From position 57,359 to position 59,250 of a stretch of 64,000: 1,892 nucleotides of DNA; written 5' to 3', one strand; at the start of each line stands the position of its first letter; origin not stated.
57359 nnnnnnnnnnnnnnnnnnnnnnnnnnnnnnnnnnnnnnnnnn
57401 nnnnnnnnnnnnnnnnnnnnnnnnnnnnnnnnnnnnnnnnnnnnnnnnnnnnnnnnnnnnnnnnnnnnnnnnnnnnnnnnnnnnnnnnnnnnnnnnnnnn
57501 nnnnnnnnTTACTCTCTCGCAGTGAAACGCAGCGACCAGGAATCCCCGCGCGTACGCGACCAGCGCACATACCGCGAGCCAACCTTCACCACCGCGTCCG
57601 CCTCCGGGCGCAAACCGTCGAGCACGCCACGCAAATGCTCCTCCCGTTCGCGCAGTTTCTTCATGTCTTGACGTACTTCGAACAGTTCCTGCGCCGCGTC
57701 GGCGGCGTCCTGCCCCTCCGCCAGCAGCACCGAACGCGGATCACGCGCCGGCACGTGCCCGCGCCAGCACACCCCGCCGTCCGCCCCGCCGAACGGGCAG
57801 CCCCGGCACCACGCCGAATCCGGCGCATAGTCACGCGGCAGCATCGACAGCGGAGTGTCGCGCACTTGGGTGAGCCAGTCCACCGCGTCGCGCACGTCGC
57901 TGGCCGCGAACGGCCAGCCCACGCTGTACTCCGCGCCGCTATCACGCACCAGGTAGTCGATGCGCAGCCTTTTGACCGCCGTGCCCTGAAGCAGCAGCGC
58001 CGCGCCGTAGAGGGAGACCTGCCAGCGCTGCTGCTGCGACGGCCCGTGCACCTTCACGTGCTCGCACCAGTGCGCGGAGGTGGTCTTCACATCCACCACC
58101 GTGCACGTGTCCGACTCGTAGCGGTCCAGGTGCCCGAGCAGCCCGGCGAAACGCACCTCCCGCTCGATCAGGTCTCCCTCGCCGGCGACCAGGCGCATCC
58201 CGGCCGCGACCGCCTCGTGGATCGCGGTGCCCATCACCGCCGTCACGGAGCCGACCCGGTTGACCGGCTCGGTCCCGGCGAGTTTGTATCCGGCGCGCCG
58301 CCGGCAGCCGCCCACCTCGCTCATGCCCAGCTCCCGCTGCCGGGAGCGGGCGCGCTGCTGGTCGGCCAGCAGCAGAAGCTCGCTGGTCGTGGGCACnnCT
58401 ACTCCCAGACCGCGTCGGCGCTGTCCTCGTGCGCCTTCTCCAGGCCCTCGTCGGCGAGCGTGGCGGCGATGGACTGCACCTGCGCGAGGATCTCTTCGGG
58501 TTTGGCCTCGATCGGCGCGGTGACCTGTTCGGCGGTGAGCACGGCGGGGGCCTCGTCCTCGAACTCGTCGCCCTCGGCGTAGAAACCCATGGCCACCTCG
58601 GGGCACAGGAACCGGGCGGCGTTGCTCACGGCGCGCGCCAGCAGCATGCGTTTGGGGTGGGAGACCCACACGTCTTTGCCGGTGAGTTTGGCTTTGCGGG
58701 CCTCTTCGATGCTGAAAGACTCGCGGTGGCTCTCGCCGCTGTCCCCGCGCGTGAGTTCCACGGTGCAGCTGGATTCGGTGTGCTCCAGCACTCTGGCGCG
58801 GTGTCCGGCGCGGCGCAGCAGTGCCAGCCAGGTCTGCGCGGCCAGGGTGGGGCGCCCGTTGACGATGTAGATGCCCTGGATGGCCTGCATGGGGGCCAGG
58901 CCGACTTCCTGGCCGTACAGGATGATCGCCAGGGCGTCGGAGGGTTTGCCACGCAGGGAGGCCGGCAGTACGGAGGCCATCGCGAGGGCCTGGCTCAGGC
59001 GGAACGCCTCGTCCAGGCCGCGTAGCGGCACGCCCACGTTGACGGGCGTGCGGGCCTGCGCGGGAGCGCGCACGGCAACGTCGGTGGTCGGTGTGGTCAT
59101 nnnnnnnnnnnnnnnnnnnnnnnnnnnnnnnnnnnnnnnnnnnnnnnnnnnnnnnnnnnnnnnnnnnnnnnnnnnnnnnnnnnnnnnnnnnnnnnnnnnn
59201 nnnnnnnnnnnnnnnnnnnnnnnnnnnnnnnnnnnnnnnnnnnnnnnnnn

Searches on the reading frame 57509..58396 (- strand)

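Call 23: search_protein_families(library=pfam, max_evalue=0.001, proteins=[window:57509-58396:-])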
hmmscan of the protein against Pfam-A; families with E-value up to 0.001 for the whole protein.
window:57509-58396:- (295 aa): 1 family
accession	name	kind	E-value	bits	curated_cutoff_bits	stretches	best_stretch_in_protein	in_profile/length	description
PF12705.13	PDDEXK_1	-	3.3e-06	27.6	22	1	75-202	111-242/247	PD-(D/E)XK nuclease superfamily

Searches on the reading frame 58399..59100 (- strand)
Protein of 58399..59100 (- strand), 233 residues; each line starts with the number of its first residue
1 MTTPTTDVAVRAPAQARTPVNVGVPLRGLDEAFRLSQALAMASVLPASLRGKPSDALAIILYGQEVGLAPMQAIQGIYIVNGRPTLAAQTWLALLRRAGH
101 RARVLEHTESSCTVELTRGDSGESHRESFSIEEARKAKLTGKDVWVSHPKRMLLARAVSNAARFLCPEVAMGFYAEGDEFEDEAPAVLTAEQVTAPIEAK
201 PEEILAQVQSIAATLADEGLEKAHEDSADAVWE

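Call 23: search_protein_families(library=pfam, max_evalue=0.001, proteins=[window:58399-59100:-])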
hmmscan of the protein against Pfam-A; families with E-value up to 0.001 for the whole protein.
window:58399-59100:- (233 aa): 1 family
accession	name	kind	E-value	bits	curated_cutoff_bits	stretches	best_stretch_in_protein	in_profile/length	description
PF03837.19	RecT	-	5.1e-06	26.6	24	1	112-179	116-187/198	RecT family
